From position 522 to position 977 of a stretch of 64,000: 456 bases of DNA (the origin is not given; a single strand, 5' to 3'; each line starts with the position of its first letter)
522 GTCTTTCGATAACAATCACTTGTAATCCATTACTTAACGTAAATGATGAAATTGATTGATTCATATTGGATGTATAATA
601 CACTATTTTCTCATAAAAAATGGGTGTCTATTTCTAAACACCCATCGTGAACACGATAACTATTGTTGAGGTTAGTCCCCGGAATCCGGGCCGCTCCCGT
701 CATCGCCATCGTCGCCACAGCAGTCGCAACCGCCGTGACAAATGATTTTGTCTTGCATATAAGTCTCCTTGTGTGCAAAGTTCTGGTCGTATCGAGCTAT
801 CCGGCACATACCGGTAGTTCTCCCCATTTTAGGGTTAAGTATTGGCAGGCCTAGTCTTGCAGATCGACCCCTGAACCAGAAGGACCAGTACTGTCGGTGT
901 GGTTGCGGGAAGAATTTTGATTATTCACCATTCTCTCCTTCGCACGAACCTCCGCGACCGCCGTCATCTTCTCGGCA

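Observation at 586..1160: Self-contained mini-operon of two tiny acidic Cys/Asp/Gly-rich peptides directly upstream of an M16 (HxxEH) peptidase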

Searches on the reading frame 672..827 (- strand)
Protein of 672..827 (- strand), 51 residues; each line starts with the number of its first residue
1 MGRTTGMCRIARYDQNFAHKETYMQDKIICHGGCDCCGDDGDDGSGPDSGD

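Call 21: search_protein_families(library=pfam, proteins=[window:672-827:-], max_evalue=0.1)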
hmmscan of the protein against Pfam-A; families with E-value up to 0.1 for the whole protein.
window:672-827:- (51 aa): 0 families

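Call 83: list_cluster_members(proteins=[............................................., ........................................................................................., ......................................, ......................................, window:675-827:-, window:675-758:-, window:1181-1264:-, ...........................])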
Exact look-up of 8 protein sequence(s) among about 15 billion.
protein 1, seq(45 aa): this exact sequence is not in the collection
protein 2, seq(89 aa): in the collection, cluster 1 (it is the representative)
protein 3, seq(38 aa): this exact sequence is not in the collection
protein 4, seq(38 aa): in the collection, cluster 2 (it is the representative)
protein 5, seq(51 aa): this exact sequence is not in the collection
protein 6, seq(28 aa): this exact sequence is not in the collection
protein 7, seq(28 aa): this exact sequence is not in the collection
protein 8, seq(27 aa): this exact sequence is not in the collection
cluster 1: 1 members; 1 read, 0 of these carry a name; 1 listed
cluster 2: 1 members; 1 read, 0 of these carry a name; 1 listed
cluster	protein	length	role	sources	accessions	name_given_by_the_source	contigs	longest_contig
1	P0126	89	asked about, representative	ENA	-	-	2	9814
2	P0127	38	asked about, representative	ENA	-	-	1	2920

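Call 84: find_encoding_contigs(protein=P0126, flank=10000, max_places=4)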
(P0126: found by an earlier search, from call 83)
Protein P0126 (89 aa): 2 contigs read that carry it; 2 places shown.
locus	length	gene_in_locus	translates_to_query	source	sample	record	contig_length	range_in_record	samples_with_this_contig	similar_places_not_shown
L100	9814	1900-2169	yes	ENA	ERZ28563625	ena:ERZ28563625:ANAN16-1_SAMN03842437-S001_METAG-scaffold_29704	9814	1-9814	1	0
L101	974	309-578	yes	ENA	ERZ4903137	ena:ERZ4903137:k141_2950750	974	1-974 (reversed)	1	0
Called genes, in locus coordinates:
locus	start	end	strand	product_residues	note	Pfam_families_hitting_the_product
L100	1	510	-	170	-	?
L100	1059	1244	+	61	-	-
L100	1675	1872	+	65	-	-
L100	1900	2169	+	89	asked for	-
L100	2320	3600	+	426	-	PF00675:Peptidase_M16, PF05193:Peptidase_M16_C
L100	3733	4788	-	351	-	PF02661:Fic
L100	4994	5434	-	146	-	-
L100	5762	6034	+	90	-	PF01016:Ribosomal_L27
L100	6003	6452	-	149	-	PF01281:Ribosomal_L9_N, PF03948:Ribosomal_L9_C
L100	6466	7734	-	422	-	PF22694:CtpB_N-like (weak), PF00595:PDZ, PF13180:PDZ_2, PF17820:PDZ_6, PF03572:Peptidase_S41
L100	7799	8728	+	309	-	PF01544:CorA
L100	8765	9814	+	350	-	?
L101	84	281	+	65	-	-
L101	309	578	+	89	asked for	-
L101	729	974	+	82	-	?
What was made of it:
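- On RiPP biosynthetic locus: L100, at about 5 kb each side, has none (call 84). Single M16 gene in L100 (call 84).
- In L100, about 5 kb on each side holds Fic, L27, L9, an S41 protease and CorA only (call 84).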

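Call 86: search_protein_families(library=ncbifam, proteins=[L100:2320-3597:+, L100:1675-1869:+, L100:1059-1241:+, L100:3733-4785:-, L100:4994-5431:-], max_evalue=0.01)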
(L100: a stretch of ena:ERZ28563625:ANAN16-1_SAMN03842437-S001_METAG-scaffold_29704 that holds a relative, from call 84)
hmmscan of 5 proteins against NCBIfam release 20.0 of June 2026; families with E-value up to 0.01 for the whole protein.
L100:2320-3597:+ (426 aa): 4 families
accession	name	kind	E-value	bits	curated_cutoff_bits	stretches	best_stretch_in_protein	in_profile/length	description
NF047422.1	YfmF_fam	equivalog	5.2e-29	101.4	285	1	39-400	28-401/412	EF-P 5-aminopentanol modification-associated protein YfmF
NF011681.0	PRK15101.1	equivalog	8.6e-27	93.5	765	1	27-342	69-388/961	pitrilysin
TIGR02110.1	PQQ_syn_pqqF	equivalog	5.1e-21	75.1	320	1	27-218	25-219/697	pyrroloquinoline quinone biosynthesis protein PqqF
NF047421.1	YfmH_fam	equivalog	1.6e-20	73.7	250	1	43-348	61-362/425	EF-P 5-aminopentanol modification-associated protein YfmH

L100:1675-1869:+ (65 aa): 0 families

L100:1059-1241:+ (61 aa): 0 families

L100:3733-4785:- (350 aa): 2 families
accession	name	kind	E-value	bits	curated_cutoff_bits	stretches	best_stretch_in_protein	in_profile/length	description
NF047406.1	TransRegPerRTherm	equivalog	0.00022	21.4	200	1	23-69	27-74/130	manganese-dependent transcriptional regulator PerR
NF046030.1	ProtAdlyltaseSoFic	equivalog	0.005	15.8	550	0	277-303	190-216/361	protein adenylyltransferase Fic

L100:4994-5431:- (145 aa): 0 families

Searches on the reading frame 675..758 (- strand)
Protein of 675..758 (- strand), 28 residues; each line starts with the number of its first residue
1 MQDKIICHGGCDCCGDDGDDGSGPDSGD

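Call 70: search_protein_families(library=ncbifam, proteins=[window:675-758:-], max_evalue=10)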
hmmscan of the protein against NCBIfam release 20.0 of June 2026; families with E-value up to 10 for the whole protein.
seq(28 aa): 0 families

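Call 71: search_protein_families(library=pfam, proteins=[window:675-758:-], max_evalue=10)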
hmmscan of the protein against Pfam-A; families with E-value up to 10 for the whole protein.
seq(28 aa): 0 families
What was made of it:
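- On Bacterial metallothionein: No Pfam hit (call 71).
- Closest known: Bacterial metallothioneins. Different: No Pfam or NCBIfam hit (calls 70, 71).
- No NCBIfam or Pfam precursor model hits the peptides (calls 70, 71). No family hit for any peptide (calls 70, 71).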

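Call 86: search_protein_families(library=ncbifam, proteins=[L100:2320-3597:+, L100:1675-1869:+, L100:1059-1241:+, L100:3733-4785:-, L100:4994-5431:-], max_evalue=0.01)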
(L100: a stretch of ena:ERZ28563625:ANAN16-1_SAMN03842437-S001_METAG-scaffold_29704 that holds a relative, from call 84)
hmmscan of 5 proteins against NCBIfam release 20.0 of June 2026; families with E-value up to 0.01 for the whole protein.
L100:2320-3597:+ (426 aa): 4 families
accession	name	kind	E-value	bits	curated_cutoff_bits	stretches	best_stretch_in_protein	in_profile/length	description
NF047422.1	YfmF_fam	equivalog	5.2e-29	101.4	285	1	39-400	28-401/412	EF-P 5-aminopentanol modification-associated protein YfmF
NF011681.0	PRK15101.1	equivalog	8.6e-27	93.5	765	1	27-342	69-388/961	pitrilysin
TIGR02110.1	PQQ_syn_pqqF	equivalog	5.1e-21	75.1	320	1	27-218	25-219/697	pyrroloquinoline quinone biosynthesis protein PqqF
NF047421.1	YfmH_fam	equivalog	1.6e-20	73.7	250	1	43-348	61-362/425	EF-P 5-aminopentanol modification-associated protein YfmH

L100:1675-1869:+ (65 aa): 0 families

L100:1059-1241:+ (61 aa): 0 families

L100:3733-4785:- (350 aa): 2 families
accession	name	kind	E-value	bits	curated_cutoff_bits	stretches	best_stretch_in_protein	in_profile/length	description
NF047406.1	TransRegPerRTherm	equivalog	0.00022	21.4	200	1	23-69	27-74/130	manganese-dependent transcriptional regulator PerR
NF046030.1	ProtAdlyltaseSoFic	equivalog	0.005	15.8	550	0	277-303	190-216/361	protein adenylyltransferase Fic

L100:4994-5431:- (145 aa): 0 families
